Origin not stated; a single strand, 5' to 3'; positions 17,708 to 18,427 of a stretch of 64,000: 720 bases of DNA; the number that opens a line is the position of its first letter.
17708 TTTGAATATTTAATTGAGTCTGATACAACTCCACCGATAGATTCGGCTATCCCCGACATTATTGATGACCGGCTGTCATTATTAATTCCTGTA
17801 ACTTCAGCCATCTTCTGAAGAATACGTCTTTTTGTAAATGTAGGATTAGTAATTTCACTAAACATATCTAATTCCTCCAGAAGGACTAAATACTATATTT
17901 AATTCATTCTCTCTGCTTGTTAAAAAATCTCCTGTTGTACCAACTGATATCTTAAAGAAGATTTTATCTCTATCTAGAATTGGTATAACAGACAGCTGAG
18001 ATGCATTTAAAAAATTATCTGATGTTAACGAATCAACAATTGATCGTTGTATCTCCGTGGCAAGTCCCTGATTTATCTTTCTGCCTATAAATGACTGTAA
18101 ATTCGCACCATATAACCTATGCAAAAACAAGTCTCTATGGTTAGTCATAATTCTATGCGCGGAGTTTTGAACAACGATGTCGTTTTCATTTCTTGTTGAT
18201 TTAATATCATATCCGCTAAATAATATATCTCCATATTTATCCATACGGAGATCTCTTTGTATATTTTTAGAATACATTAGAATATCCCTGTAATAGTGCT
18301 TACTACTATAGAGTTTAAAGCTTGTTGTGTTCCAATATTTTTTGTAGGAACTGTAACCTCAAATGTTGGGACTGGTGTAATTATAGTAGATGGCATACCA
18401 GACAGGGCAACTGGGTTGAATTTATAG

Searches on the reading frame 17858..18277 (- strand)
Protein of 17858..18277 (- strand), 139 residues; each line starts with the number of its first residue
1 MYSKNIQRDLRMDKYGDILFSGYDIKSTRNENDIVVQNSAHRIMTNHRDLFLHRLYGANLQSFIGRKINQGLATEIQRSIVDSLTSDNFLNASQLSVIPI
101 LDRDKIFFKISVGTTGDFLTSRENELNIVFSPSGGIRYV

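Call 16: search_protein_families(library=phrogs, proteins=[window:17858-18277:-], max_evalue=0.001)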
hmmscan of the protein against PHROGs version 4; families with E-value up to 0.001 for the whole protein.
window:17858-18277:- (139 aa): 3 families
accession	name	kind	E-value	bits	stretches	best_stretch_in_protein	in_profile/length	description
phrog_25235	-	unknown function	1.3e-09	39.4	1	6-112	2-108/138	-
phrog_975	-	tail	5.8e-06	26.6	1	36-112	138-213/238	baseplate protein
phrog_120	-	tail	1.4e-05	26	1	8-87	57-137/303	baseplate wedge subunit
